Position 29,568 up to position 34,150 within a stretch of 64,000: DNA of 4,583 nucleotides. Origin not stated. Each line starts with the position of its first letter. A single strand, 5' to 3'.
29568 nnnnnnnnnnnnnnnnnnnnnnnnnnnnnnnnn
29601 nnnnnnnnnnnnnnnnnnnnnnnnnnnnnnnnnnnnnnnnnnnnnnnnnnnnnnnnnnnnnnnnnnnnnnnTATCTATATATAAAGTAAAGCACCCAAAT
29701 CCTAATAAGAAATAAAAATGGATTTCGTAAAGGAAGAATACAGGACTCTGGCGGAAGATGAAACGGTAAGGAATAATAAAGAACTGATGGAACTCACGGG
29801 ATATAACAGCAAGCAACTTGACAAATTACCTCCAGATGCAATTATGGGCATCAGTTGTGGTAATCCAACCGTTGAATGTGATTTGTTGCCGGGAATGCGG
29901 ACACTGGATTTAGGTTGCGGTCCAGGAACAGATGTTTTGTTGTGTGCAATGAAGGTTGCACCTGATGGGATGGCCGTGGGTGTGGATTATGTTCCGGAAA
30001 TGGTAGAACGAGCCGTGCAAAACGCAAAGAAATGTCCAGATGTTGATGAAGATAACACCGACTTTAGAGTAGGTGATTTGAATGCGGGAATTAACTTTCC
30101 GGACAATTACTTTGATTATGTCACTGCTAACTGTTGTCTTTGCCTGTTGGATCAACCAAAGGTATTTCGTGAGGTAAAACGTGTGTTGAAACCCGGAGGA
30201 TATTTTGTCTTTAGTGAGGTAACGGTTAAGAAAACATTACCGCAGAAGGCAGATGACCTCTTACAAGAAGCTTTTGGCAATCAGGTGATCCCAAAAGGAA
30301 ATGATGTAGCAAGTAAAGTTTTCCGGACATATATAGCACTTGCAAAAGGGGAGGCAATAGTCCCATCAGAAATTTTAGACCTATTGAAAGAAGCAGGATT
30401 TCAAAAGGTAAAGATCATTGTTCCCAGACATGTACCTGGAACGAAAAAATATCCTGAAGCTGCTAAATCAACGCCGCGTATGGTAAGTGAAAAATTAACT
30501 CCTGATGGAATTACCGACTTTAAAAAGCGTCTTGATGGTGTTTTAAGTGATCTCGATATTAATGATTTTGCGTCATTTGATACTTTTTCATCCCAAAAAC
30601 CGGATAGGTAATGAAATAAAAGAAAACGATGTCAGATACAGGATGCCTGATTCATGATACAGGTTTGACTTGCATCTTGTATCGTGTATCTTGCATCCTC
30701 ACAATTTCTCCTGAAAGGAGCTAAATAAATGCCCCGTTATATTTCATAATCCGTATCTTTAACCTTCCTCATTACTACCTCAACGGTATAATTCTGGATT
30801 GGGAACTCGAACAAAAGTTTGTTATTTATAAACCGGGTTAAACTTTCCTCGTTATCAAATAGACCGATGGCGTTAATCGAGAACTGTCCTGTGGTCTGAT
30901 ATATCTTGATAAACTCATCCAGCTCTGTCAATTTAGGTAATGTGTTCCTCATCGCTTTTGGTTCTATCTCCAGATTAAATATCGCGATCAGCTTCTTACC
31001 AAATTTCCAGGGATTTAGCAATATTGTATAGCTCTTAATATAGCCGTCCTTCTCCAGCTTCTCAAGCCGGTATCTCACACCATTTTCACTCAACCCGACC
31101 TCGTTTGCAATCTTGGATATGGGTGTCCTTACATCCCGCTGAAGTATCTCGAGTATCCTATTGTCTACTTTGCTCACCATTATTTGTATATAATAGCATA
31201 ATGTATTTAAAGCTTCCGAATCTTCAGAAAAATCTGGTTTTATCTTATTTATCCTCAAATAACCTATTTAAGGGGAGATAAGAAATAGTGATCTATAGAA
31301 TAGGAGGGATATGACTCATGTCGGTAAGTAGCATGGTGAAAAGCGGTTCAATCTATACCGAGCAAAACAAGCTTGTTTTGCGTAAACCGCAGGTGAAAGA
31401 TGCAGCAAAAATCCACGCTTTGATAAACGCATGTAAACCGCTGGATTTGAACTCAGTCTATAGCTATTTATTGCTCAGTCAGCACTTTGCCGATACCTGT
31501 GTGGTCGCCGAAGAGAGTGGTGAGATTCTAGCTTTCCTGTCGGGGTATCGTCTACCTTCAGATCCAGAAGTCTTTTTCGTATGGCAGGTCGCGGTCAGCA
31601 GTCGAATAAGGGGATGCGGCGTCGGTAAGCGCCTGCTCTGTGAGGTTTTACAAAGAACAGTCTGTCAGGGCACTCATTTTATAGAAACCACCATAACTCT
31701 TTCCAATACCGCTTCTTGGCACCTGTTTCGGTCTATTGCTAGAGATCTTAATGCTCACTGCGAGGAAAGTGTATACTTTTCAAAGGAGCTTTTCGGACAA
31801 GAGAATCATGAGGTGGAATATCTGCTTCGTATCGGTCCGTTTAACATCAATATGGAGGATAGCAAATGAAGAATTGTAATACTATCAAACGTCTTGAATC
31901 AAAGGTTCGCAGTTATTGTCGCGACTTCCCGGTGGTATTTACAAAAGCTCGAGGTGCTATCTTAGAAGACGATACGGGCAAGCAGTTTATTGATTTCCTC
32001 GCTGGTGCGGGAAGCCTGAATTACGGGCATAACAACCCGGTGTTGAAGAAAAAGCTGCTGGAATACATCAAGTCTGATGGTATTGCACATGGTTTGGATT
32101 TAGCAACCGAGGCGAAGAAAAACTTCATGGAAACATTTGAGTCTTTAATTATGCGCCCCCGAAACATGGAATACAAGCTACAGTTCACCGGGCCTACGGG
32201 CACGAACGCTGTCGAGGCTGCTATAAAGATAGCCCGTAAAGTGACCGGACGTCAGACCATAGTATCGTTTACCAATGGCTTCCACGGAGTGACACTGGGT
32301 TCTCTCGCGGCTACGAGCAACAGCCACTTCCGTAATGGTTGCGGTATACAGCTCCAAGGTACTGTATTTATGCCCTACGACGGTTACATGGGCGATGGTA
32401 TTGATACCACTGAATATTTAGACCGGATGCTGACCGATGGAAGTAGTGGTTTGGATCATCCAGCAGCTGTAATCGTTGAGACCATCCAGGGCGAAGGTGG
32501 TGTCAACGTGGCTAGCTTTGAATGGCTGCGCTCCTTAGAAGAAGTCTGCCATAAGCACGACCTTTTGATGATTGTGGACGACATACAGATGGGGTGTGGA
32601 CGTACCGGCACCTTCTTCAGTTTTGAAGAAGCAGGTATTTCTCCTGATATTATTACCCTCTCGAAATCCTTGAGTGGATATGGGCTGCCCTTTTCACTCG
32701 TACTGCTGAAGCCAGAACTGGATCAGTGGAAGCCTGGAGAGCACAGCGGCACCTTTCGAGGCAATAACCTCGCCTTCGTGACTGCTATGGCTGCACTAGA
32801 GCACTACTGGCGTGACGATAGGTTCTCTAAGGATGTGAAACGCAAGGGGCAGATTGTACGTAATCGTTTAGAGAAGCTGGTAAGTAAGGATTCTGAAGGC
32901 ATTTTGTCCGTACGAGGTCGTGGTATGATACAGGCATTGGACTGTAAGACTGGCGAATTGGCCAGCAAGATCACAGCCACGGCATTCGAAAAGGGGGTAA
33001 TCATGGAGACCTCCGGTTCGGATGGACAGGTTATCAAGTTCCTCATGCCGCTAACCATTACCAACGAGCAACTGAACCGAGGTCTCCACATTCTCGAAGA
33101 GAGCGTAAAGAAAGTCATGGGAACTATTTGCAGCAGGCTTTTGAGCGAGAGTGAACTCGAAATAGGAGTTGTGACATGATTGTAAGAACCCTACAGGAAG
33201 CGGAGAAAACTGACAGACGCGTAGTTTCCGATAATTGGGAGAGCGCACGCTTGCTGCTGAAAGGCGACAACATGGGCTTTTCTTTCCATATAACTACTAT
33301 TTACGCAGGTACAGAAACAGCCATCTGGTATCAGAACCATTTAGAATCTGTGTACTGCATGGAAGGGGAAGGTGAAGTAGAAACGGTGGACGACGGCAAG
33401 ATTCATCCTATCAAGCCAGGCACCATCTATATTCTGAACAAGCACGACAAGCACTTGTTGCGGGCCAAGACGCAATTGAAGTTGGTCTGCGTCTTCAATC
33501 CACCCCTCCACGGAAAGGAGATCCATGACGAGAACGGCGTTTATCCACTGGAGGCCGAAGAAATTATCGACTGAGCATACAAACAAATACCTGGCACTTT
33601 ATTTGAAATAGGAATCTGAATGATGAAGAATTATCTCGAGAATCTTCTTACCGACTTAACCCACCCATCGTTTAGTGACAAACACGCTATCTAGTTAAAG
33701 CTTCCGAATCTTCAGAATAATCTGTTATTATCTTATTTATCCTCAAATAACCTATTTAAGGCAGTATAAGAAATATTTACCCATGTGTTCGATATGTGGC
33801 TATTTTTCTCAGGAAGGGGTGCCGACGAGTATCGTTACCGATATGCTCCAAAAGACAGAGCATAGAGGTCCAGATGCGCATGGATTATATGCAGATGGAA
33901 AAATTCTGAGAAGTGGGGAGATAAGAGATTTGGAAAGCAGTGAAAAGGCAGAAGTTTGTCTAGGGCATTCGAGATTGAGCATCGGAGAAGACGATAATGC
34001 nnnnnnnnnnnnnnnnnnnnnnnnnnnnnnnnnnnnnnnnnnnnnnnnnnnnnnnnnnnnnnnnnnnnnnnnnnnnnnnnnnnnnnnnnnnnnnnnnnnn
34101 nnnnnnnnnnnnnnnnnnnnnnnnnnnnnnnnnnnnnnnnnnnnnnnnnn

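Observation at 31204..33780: Duplicated ~85 bp promoter/leader element upstream of ectA and of the asnB-like gene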

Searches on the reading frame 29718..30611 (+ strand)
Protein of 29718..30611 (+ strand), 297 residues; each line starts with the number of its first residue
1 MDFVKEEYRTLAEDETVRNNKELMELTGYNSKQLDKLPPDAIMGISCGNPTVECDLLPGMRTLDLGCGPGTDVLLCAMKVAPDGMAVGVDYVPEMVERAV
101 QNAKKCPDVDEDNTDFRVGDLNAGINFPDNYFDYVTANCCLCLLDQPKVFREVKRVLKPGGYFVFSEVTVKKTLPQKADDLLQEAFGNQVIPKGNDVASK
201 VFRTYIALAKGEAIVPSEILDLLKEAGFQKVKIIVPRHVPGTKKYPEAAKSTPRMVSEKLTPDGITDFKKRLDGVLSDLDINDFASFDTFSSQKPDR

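Call 11: search_protein_families(library=pfam, proteins=[window:29718-30611:+])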
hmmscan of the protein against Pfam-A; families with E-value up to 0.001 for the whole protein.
window:29718-30611:+ (297 aa): 11 families
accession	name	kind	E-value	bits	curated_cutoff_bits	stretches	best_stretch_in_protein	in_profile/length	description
PF13847.12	Methyltransf_31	-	9.5e-27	93.9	27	1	58-188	3-130/145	Methyltransferase domain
PF08241.18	Methyltransf_11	-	4e-20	72.7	21.2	1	63-165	1-95/95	Methyltransferase domain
PF13649.12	Methyltransf_25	-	3.1e-19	69.9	27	1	63-161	2-97/97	Methyltransferase domain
PF13489.12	Methyltransf_23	-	9.1e-15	55.2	27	1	58-230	22-161/164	Methyltransferase domain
PF08242.18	Methyltransf_12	-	1.7e-13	51.6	30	1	63-163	1-98/98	Methyltransferase domain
PF01209.24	Ubie_methyltran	-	3.2e-13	50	20.1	1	57-232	46-217/233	ubiE/COQ5 methyltransferase family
PF01135.25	PCMT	-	9.6e-09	35.7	20.3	1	56-164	71-170/210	Protein-L-isoaspartate(D-aspartate) O-methyltransferase (PCMT)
PF03141.22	Methyltransf_29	-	2.5e-05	23.5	23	1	125-173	175-225/506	Putative S-adenosyl-L-methionine-dependent methyltransferase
PF07021.18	MetW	-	0.00018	21.7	21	1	58-155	13-100/193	Methionine biosynthesis protein MetW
PF06325.19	PrmA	-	0.00018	21.6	22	1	58-172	161-265/296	Ribosomal protein L11 methyltransferase (PrmA)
PF01728.25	FtsJ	-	0.00066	20.1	24.1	0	58-237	21-165/181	FtsJ-like methyltransferase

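Call 12: search_protein_families(library=ncbifam, proteins=[window:29718-30611:+])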
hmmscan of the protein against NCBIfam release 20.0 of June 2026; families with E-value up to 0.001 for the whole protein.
window:29718-30611:+ (297 aa): 38 families (the best 25 are shown)
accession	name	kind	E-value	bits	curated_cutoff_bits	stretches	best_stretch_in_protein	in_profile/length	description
NF008823.0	PRK11873.1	subfamily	1e-39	136.7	263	1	18-178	37-194/272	arsenite methyltransferase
NF041537.1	ArsM_AhpD_UU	exception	9.6e-29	100.2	510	1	24-186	41-201/345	arsenite methyltransferase/AhpD domain selenoprotein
NF047649.1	MTase_UXPK_star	exception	2.7e-27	95.5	460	1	20-184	38-200/283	methyltransferase/UXPK-star double selenoprotein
NF041536.1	ArsM_DUF2284_UU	exception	4.1e-27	94.7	575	1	21-178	38-193/459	arsenite methyltransferase/DUF2284 domain selenoprotein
NF045667.1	MTase_DVU1556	equivalog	2.2e-17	63.2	155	1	54-183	18-130/213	DVU_1556 family methyltransferase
NF040539.1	AST_met_ArsM_2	exception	2.7e-17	63.5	240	1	60-176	58-174/262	putative arsinothricin biosynthesis methyltransferase ArsM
NF001244.0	PRK00216.1-5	equivalog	1.1e-15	57.6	216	1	59-232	49-219/236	bifunctional demethylmenaquinone methyltransferase/2-methoxy-6-polyprenyl-1,4-benzoquinol methylase UbiE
TIGR01934.1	MenG_MenH_UbiE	subfamily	1.7e-15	56.9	158.35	1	59-232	40-207/223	ubiquinone/menaquinone biosynthesis methyltransferase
NF040538.1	methyl_ArsM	equivalog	1.8e-14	53.7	500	2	5-109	6-112/356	arsinothricin biosynthesis methyltransferase ArsM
NF001243.0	PRK00216.1-4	equivalog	1.3e-13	50.8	235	1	56-233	45-218/237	demethylmenaquinone methyltransferase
TIGR02752.1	MenG_heptapren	equivalog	3e-13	49.8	419.85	1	58-233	45-216/231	demethylmenaquinone methyltransferase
NF052510.1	methyltran_MpqE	exception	1.1e-11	44.5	335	1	58-232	46-218/234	methyl-plastoquinone biosynthesis methyltransferase MpqE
TIGR02072.1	BioC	equivalog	1.2e-11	44.8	184.95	1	61-174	37-140/244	malonyl-ACP O-methyltransferase BioC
NF043040.1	corrin_prot_MT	hypoth_equivalog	1.4e-11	44.2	180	1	58-173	41-155/216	corrinoid protein-associated methyltransferase CpaM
NF038099.1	AsSugarArsM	exception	3.2e-11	43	400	1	43-177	43-183/321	arsenosugar biosynthesis arsenite methyltransferase ArsM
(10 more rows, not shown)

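Call 77: search_solved_structures(query=window:29718-30611:+, max_evalue=0.00001)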
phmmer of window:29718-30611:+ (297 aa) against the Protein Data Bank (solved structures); distinct sequences matched with E-value up to 0.00001: 21.
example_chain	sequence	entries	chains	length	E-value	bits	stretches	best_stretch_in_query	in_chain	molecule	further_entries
5evj_A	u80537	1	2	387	4.1e-15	59.1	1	46-178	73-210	Arsenite methyltransferase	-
5wp5_A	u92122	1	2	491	9.7e-12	48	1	53-169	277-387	Phosphomethylethanolamine N-methyltransferase 2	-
4kw7_A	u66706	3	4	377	1.2e-11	47.7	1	46-179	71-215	Arsenic methyltransferase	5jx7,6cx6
4fr0_A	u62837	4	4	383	1.3e-11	47.6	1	46-179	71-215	Arsenic methyltransferase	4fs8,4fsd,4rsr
3mgg_A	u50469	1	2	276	1.3e-11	47.6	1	57-246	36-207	Methyltransferase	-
5eg5_A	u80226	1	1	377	4.9e-11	45.7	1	56-179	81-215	Arsenic methyltransferase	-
5wp4_A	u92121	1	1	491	4.2e-10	42.6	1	54-170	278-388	Phosphoethanolamine N-methyltransferase 1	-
1ve3_A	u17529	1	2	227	4.6e-10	42.5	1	61-192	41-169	hypothetical protein PH0226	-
6uak_A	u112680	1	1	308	6.3e-10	42.1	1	54-175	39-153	SAM dependent methyltransferase LahSB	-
7v6h_A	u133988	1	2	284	8.6e-09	38.3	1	55-177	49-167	Cyclopropane fatty-acyl-phospholipid synthase-like methyltransferase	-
5gm1_A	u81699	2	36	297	1.7e-07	34.1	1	55-193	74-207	O-methylransferase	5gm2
3t7r_A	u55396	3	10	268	6.2e-07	32.2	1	62-187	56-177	Putative methyltransferase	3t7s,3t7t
3e7p_A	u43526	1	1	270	6.4e-07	32.2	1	62-187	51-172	Putative methyltransferase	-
4pne_A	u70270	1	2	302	6.6e-07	32.1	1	58-170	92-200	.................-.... protein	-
2yxe_A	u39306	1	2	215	8.2e-07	31.8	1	54-162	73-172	Protein-L-isoaspartate O-methyltransferase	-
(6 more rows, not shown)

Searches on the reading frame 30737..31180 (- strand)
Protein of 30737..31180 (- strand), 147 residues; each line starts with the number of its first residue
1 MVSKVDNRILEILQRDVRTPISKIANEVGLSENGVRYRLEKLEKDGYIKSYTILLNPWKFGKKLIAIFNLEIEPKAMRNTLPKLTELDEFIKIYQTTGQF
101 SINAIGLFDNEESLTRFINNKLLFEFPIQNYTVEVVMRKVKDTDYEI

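Call 11: search_protein_families(library=pfam, proteins=[window:30737-31180:-])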
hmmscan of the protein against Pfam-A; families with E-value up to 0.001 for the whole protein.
window:30737-31180:- (147 aa): 6 families
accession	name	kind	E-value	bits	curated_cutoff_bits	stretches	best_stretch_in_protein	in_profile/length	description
PF13412.12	HTH_24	-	2.8e-14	52.8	21.9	1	4-49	3-48/48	Winged helix-turn-helix DNA-binding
PF13404.12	HTH_AsnC-type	-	1.6e-12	47.4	27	1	4-43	3-42/42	AsnC-type helix-turn-helix domain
PF01037.27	AsnC_trans_reg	-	1.2e-05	25.6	25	1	70-138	3-72/73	Lrp/AsnC ligand binding domain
PF12840.13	HTH_20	-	6.2e-05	23.3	27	1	8-46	8-46/51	Helix-turn-helix domain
PF22451.2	NirdL-like_HTH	-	7.4e-05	22.7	27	1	6-48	1-46/47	Siroheme decarboxylase NirDL-like HTH domain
PF04703.18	FaeA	-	0.00042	21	20.7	1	7-49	3-46/62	FaeA-like protein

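Call 12: search_protein_families(library=ncbifam, proteins=[window:30737-31180:-])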
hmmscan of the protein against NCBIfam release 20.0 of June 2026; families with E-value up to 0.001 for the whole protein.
window:30737-31180:- (147 aa): 8 families
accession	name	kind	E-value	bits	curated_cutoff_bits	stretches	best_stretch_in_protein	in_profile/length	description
NF040820.1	trans_reg_LrpA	equivalog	2.2e-21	76.2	250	1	1-122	1-122/141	HTH-type transcriptional regulator LrpA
NF053758.1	ChrTpTrnRegChrS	equivalog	4.2e-21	75.3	250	1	3-140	13-150/158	chromate efflux transcriptional regulator ChrS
NF041396.1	TranRegLrp_Halo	equivalog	1e-19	70.9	190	1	4-144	5-144/149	HTH-type transcriptional regulator Lrp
NF040947.1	trans_reg_LysM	equivalog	2e-17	63.2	180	1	4-121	3-118/136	HTH-type transcriptional regulator LysM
NF008384.0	PRK11179.1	equivalog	1e-14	54.7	227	1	3-122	8-128/153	transcriptional regulator AsnC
NF041395.1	TranRegLrpA1_Halo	equivalog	3.3e-14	53.1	250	1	5-123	6-124/142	HTH-type transcriptional regulator LrpA1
NF008370.0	PRK11169.1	equivalog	3.6e-11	43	233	1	3-144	13-157/164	leucine-responsive transcriptional regulator Lrp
NF040707.3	Siroheme_Dcarb_AhbB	equivalog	0.00014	21.6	125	1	17-95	12-90/146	siroheme decarboxylase subunit beta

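Call 47: search_solved_structures(query=window:30737-31180:-, max_evalue=0.00001)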
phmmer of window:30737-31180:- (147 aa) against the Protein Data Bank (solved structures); distinct sequences matched with E-value up to 0.00001: 21.
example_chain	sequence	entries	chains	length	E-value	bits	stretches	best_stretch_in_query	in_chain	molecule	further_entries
1i1g_A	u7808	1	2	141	2.9e-21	79.2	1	1-123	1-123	TRANSCRIPTIONAL REGULATOR LRPA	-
2cyy_A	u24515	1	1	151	4.2e-15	59.2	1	3-127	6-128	Putative HTH-type transcriptional regulator PH1519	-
1ri7_A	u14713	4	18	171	6.4e-15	58.6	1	3-127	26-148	Putative transcriptional regulator | Putative HTH-type transcriptional regulator PH1519 | Uncharacterized HTH-type transcriptional regulator PH1519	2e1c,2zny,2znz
7fby_A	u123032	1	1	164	1.9e-13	53.9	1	3-124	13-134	Transcriptional regulatory protein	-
9w4v_A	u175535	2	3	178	2.5e-13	53.5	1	3-124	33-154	Uncharacterized HTH-type transcriptional regulator PH0140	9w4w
8q90_A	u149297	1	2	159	3.7e-12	49.7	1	4-143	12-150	AsnC family transcriptional regulator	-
2efo_A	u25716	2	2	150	3e-10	43.5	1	4-142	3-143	150aa long hypothetical transcriptional regulator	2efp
2cg4_A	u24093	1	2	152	4.2e-10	43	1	2-136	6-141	REGULATORY PROTEIN ASNC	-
2efq_A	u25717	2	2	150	5.4e-10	42.7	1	4-142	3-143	150aa long hypothetical transcriptional regulator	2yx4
2e7w_A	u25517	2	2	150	5.6e-10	42.6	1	4-142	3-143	150aa long hypothetical transcriptional regulator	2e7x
2pmh_A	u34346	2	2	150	5.6e-10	42.6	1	4-142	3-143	150aa long hypothetical transcriptional regulator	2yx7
2efn_A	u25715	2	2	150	1.4e-09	41.3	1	4-142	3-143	150aa long hypothetical transcriptional regulator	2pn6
2gqq_A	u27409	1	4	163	2.9e-08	37.1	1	3-143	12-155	Leucine-responsive regulatory protein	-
3i4p_A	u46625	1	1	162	4.5e-08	36.5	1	3-100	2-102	Transcriptional regulator, AsnC family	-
2p5v_A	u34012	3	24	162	1.4e-07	34.8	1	3-143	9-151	Transcriptional regulator, LRP/AsnC family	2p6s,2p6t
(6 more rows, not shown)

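Call 68: list_cluster_members(proteins=[P0001, window:30737-31180:-])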
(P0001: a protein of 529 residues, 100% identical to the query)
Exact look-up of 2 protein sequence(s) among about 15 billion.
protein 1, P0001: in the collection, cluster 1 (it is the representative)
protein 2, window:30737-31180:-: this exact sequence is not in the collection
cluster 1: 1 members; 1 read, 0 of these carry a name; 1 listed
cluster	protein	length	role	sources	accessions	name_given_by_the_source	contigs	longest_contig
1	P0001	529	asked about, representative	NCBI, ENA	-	-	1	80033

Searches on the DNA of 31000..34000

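Call 46: search_rna_families(source=window, start=31000, end=34000, threshold=evalue, max_evalue=1)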
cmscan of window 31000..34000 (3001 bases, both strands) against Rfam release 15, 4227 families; matches with E-value up to 1: 0.
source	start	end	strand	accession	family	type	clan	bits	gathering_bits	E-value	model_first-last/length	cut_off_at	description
